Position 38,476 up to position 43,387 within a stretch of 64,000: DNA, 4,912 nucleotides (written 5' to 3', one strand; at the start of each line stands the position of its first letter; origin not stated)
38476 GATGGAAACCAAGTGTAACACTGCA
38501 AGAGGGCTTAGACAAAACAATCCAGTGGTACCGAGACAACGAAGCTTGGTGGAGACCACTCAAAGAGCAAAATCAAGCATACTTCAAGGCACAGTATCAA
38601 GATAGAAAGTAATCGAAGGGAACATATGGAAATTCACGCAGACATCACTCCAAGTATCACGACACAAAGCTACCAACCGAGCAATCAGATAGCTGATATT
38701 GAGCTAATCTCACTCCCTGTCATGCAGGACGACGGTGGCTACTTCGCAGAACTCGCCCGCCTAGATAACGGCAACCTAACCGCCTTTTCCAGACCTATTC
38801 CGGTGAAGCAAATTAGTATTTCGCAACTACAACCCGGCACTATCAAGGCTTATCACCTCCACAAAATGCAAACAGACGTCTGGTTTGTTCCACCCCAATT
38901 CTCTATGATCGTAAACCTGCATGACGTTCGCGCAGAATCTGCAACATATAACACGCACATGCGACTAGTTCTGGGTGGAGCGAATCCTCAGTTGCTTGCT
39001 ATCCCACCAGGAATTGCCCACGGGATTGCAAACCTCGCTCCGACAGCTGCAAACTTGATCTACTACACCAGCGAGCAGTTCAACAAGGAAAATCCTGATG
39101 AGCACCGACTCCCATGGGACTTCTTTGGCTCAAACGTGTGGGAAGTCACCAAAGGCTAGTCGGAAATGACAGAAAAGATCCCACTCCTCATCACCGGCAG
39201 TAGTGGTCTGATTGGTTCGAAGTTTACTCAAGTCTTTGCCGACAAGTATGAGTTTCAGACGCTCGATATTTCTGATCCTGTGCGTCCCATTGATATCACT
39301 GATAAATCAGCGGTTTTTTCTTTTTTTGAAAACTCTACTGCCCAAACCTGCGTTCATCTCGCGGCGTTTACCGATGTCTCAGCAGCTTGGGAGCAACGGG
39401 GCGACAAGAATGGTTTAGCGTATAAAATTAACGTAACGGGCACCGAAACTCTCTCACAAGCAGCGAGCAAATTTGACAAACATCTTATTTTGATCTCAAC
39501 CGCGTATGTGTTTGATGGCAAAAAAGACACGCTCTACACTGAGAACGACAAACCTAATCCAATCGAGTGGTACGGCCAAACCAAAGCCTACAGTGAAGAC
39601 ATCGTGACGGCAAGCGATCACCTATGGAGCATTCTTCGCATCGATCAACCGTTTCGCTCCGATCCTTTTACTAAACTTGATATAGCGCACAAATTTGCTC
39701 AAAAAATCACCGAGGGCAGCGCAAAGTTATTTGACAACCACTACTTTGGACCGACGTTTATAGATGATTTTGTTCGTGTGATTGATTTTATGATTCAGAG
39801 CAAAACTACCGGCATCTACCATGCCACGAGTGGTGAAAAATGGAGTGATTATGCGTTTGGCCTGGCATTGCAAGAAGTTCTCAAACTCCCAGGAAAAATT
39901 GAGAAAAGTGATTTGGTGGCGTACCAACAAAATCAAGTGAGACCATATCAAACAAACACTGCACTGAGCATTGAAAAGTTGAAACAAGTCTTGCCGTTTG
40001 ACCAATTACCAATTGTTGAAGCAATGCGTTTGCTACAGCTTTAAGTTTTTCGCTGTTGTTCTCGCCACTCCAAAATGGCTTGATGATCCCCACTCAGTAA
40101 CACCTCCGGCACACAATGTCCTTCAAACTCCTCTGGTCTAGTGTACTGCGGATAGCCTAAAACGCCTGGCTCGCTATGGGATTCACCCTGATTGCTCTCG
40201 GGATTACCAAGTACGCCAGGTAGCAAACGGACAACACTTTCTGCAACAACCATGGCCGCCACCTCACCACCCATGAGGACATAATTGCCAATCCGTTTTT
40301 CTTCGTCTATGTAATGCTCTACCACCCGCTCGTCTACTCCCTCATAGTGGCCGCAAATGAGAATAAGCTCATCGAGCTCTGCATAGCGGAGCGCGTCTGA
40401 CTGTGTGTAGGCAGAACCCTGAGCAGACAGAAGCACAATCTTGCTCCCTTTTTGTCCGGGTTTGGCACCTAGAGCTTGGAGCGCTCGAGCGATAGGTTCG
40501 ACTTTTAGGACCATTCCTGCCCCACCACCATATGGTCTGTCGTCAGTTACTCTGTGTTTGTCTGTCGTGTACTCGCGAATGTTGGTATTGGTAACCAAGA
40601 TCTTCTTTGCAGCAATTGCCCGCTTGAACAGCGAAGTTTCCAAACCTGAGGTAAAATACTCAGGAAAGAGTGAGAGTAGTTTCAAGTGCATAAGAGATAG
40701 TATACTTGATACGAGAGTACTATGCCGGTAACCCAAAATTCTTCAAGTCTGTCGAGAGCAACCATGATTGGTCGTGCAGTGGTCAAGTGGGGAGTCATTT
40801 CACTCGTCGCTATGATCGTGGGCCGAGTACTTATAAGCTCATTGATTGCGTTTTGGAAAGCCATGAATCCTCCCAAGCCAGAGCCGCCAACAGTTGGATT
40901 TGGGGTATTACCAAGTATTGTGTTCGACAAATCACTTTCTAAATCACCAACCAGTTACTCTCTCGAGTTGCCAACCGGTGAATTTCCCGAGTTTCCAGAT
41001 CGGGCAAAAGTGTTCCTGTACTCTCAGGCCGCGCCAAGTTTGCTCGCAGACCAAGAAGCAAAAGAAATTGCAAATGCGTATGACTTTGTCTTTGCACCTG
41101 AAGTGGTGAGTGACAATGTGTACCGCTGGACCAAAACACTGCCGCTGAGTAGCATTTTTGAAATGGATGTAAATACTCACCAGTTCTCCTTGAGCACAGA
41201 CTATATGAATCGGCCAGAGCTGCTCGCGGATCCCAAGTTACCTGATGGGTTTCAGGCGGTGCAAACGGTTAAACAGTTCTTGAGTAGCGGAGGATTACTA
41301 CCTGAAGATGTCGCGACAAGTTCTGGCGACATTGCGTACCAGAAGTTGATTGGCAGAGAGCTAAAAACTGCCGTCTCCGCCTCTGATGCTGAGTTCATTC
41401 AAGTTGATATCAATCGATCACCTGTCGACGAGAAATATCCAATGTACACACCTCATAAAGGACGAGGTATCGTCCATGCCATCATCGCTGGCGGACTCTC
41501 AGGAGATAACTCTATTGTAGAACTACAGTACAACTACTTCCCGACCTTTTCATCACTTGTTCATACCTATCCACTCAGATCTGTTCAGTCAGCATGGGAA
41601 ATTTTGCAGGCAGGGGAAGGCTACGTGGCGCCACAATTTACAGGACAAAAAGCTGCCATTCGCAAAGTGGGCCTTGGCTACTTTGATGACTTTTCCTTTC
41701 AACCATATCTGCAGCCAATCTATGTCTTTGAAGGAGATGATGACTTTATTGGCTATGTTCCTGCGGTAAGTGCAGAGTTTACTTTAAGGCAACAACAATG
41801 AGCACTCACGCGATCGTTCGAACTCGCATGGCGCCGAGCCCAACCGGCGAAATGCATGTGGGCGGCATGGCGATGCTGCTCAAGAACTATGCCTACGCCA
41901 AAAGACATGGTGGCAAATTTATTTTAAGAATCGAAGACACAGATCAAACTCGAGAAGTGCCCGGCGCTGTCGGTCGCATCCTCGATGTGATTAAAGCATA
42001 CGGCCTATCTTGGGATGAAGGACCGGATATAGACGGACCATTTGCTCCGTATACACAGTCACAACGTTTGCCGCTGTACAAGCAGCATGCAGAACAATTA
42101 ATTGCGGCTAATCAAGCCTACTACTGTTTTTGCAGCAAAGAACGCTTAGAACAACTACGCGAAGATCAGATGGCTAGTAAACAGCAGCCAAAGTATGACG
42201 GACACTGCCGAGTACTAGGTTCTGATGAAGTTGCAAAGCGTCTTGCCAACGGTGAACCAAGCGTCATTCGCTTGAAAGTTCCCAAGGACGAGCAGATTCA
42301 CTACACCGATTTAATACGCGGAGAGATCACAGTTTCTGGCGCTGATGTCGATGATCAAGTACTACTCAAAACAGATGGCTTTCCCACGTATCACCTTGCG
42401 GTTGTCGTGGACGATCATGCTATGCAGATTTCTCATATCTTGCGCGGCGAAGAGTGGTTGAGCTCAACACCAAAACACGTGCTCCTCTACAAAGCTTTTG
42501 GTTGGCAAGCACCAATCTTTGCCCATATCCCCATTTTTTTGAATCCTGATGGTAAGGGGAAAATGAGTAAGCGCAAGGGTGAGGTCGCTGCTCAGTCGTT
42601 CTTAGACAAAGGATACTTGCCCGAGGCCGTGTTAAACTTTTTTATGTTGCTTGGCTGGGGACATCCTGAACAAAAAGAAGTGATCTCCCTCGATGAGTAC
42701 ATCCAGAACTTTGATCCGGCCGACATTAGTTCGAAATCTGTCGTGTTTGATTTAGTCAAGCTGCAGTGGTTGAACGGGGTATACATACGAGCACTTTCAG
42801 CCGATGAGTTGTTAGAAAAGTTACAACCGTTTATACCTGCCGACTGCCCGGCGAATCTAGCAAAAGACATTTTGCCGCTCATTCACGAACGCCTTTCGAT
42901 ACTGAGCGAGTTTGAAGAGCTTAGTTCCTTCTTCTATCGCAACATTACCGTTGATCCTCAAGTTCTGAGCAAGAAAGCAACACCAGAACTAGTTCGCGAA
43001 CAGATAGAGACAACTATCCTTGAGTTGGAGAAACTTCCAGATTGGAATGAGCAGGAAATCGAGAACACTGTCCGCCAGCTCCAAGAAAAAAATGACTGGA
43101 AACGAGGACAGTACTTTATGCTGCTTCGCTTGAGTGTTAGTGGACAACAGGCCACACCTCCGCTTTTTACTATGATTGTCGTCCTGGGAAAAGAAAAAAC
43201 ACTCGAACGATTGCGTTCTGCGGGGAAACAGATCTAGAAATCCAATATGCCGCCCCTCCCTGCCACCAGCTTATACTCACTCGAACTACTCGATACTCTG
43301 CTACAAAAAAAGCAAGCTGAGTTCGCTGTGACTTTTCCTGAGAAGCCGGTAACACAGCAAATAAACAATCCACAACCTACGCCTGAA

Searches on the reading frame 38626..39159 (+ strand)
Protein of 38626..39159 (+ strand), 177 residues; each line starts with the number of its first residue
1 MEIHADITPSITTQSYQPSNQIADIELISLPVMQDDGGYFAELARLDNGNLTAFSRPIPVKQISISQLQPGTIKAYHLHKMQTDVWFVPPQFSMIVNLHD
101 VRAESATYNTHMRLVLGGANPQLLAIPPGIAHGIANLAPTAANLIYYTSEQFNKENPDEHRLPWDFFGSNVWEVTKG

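Call 8: search_protein_families(library=pfam, proteins=[window:38626-39159:+], max_evalue=0.01)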
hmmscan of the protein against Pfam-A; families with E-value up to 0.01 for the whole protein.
window:38626-39159:+ (177 aa): 2 families
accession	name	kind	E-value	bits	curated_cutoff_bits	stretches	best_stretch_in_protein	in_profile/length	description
PF00908.23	dTDP_sugar_isom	-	3e-12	47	27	1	21-162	3-141/168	dTDP-4-dehydrorhamnose 3,5-epimerase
PF14667.12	Polysacc_synt_C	-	1.2e-08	35.5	28.7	1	48-159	5-110/111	Polysaccharide biosynthesis C-terminal domain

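Call 23: search_protein_families(library=ncbifam, proteins=[window:38626-39159:+], max_evalue=0.00001)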
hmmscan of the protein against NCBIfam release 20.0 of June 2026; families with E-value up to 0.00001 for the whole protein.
window:38626-39159:+ (177 aa): 1 family
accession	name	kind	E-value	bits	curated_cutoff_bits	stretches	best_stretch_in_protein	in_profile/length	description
TIGR01221.1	rmlC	equivalog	3.5e-10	40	155.75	1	21-165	6-146/176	dTDP-4-dehydrorhamnose 3,5-epimerase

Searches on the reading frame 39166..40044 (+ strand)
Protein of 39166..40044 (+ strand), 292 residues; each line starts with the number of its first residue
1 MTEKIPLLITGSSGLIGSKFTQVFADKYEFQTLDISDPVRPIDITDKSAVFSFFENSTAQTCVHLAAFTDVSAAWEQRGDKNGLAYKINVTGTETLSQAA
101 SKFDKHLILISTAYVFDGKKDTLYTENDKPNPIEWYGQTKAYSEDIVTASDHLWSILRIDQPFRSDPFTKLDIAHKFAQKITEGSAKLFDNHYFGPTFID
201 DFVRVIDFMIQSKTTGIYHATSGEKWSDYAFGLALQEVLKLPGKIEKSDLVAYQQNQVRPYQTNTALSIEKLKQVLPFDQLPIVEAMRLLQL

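Call 8: search_protein_families(library=pfam, proteins=[window:39166-40044:+], max_evalue=0.01)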
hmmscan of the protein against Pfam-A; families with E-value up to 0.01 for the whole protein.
window:39166-40044:+ (292 aa): 6 families
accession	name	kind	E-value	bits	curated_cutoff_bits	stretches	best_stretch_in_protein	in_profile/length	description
PF04321.23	RmlD_sub_bind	-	1.8e-40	139.2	27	1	7-276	3-267/287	RmlD substrate binding domain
PF01370.27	Epimerase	-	1e-16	61.5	20.9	1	8-154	2-160/240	NAD dependent epimerase/dehydratase family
PF16363.11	GDP_Man_Dehyd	-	1.5e-15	58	27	1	42-276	59-317/332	GDP-mannose 4,6 dehydratase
PF02719.21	Polysacc_synt_2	-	8.8e-07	28.8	20.2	1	42-150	61-152/293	Polysaccharide biosynthesis protein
PF01073.25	3Beta_HSD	-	3.3e-06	26.8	22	1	29-151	40-161/280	3-beta hydroxysteroid dehydrogenase/isomerase family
PF07993.18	NAD_binding_4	-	1.6e-05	24.6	20.1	1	60-151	90-192/258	Male sterility protein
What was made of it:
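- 37581..40044 (+): orf30-32: RmlB, RmlC-like, RmlD-like (dTDP-L-rhamnose branch). No RmlA in the window. Pfam hits in call 8.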

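Call 23: search_protein_families(library=ncbifam, proteins=[window:39166-40044:+], max_evalue=0.00001)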
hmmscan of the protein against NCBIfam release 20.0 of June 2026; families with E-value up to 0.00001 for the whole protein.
window:39166-40044:+ (292 aa): 7 families
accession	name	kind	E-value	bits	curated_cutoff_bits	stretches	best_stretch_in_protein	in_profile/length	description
TIGR01214.1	rmlD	equivalog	1.3e-40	139.3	224.05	1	7-256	2-244/285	dTDP-4-dehydrorhamnose reductase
TIGR01179.1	galE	equivalog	1.2e-13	50.7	262.3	1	42-151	54-160/332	UDP-glucose 4-epimerase GalE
NF007440.0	PRK09987.1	equivalog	3.7e-12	46.1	308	1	7-237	3-233/299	dTDP-4-dehydrorhamnose reductase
TIGR01181.1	dTDP_gluc_dehyt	equivalog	4.4e-09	35.9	365.1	1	42-153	57-168/321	dTDP-glucose 4,6-dehydratase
TIGR02197.1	heptose_epim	equivalog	5.5e-08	32.3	274.6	1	7-276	1-294/316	ADP-glyceromanno-heptose 6-epimerase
NF043036.1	ErythonDh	equivalog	1.1e-06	28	325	0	41-148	58-161/321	D-erythronate dehydrogenase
TIGR01777.1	yfcH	hypoth_equivalog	4.2e-06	26.6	207.35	0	8-131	2-131/292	TIGR01777 family oxidoreductase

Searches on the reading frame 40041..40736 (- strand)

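Call 8: search_protein_families(library=pfam, proteins=[window:40041-40736:-], max_evalue=0.01)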
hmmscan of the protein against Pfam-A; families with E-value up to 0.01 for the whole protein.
window:40041-40736:- (231 aa): 1 family
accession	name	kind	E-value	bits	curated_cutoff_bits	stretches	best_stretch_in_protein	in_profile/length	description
PF01746.26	tRNA_m1G_MT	-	8.8e-52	176.1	27.3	1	38-229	2-186/195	tRNA (Guanine-1)-methyltransferase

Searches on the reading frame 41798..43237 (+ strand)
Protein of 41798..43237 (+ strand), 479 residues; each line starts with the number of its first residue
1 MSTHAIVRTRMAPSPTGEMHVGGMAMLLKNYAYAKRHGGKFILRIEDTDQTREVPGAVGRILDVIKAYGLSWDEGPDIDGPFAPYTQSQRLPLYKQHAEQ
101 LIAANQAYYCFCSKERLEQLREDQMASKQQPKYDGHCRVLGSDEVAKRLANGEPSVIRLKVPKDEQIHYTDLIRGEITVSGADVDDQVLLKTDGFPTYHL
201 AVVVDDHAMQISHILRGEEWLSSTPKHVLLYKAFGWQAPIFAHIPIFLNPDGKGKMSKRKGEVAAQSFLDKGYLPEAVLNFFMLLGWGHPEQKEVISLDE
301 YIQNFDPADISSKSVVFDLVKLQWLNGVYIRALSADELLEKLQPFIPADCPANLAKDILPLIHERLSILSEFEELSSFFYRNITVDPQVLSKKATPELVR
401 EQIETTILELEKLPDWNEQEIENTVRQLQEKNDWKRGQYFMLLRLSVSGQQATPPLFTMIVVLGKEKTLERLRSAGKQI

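Call 8: search_protein_families(library=pfam, proteins=[window:41798-43237:+], max_evalue=0.01)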
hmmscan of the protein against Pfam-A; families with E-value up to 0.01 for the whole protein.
window:41798-43237:+ (479 aa): 2 families
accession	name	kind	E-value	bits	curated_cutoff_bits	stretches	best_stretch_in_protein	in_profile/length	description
PF00749.27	tRNA-synt_1c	-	3.5e-97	325.6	23.4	1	7-324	2-314/314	tRNA synthetases class I (E and Q), catalytic domain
PF19269.4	Anticodon_2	-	1.9e-31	109.8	23.6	1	337-475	1-140/141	Anticodon binding domain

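Call 11: find_encoding_contigs(protein=window:41798-43237:+, flank=10000, max_places=5)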
Protein window:41798-43237:+ (479 aa): 1 contig read that carries it; 1 place shown.
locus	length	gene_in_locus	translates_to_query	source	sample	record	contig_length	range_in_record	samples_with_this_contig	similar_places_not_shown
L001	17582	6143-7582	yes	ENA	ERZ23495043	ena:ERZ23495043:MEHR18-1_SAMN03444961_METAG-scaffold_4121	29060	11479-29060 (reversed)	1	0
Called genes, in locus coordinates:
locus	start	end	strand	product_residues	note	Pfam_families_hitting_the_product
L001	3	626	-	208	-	?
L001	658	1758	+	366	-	PF03816:LytR_cpsA_psr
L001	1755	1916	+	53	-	-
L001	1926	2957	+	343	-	PF01073:3Beta_HSD, PF01370:Epimerase, PF02719:Polysacc_synt_2, PF04321:RmlD_sub_bind, PF16363:GDP_Man_Dehyd, PF13460:NAD_binding_10 (weak), PF07993:NAD_binding_4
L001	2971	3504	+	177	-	PF00908:dTDP_sugar_isom, PF14667:Polysacc_synt_C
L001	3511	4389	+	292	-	PF01073:3Beta_HSD (weak), PF01370:Epimerase, PF02719:Polysacc_synt_2 (faint), PF04321:RmlD_sub_bind, PF07993:NAD_binding_4 (faint), PF16363:GDP_Man_Dehyd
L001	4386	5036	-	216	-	PF01746:tRNA_m1G_MT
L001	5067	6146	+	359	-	-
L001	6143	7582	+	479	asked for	PF00749:tRNA-synt_1c, PF19269:Anticodon_2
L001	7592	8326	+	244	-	-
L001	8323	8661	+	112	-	-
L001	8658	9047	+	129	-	PF02130:YbeY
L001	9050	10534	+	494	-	PF13177:DNA_pol3_delta2, PF13604:AAA_30 (weak), PF00004:AAA, PF07728:AAA_5 (weak), PF13401:AAA_22 (weak), PF22608:DNAX_ATPase_lid (weak)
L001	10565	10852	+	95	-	PF02575:YbaB_DNA_bd (weak)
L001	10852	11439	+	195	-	PF01725:Ham1p_like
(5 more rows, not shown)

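Call 14: find_related_loci(query=window:41798-43237:+, collection=genome_contigs, flank=10000)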
Query window:41798-43237:+ (479 aa) in genome_contigs; peptide patterns used: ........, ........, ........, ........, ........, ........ (x = any residue, [..] = any of these).
56 stretches matched a pattern; 21 encode a relative of the query (tblastn E <= 1e-3); 21 distinct loci.
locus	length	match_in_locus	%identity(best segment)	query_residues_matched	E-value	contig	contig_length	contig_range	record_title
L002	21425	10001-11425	80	1-475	0e+0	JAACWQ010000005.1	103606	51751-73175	MAG: Candidatus Paceibacterota bacterium isolate CG_2015-01t_44_17 CG_2015-01t_curated_scaffold_48, whole genome shotgun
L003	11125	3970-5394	63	1-475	0e+0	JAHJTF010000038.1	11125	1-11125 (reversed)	MAG: Patescibacteria group bacterium isolate OS_PC_MetaG.mb.40 OS_PC_MetaG.mb.40_k141_665177, whole genome shotgun seque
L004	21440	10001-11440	47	7-472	2e-139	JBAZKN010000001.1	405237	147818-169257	MAG: Patescibacteria group bacterium isolate SO_2017_LW4_144 scaffold_63_c1_LW137-91_2017, whole genome shotgun sequence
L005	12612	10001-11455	44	7-475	6e-137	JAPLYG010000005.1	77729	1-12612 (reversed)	MAG: Candidatus Parcubacteria bacterium isolate LacPavin_0920_SED5_MAG_38_14 LacPavin_0920_SED5_scaffold_740776, whole g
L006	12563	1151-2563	46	8-475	4e-135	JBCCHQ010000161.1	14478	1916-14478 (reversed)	MAG: Planctomycetota bacterium isolate P01_B01_bin.70 k141_1655719_length_14478_cov_10.0000, whole genome shotgun sequen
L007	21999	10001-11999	45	7-475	9e-126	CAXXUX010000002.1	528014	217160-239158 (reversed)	MAG: uncultured Saccharofermentans sp. isolate 009b34df-6986-4c74-874c-2c53a54848ac genome assembly, contig: contig_2, w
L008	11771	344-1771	44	7-477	2e-125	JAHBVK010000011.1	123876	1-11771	MAG: Anaerolineae bacterium isolate ACE_CHL13 CHL13_11, whole genome shotgun sequence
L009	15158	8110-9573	43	6-479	9e-123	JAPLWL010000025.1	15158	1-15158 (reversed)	MAG: Candidatus Komeilibacteria bacterium isolate LacPavin_0818_WC55_MAG_40_6 LacPavin_0818_WC55_scaffold_466100, whole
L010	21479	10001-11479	41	5-475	4e-122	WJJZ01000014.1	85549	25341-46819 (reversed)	MAG: Candidatus Magasanikiibacteriota bacterium isolate Bin_289 k141_2916450, whole genome shotgun sequence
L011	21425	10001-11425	42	7-475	2e-115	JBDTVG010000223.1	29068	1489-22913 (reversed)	MAG: Chloroflexota bacterium isolate cluster3_bin.62 NODE_4882_length_29068_cov_7.916451, whole genome shotgun sequence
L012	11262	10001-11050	51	7-349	4e-115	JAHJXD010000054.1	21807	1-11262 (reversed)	MAG: Patescibacteria group bacterium isolate UML_A.mb.15 UML_A.mb.15_k141_96553, whole genome shotgun sequence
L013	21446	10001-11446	42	9-475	4e-123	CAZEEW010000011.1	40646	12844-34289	MAG TPA_asm: uncultured Gammaproteobacteria bacterium isolate SRP093185_co1_62 genome assembly, contig: NODE_420_length_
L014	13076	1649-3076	38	7-477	6e-110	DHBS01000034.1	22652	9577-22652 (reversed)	MAG TPA_asm: Syntrophomonas sp. UBA4922 UBA4922_contig_1174, whole genome shotgun sequence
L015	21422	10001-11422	38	7-475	2e-109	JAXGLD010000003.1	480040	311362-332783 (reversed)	MAG: Syntrophomonadaceae bacterium isolate AnMBR.bin200 bin200_3, whole genome shotgun sequence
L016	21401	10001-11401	39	7-473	1e-108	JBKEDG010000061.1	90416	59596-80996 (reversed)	MAG: Bacilli bacterium isolate VLC_026 k251_2610269, whole genome shotgun sequence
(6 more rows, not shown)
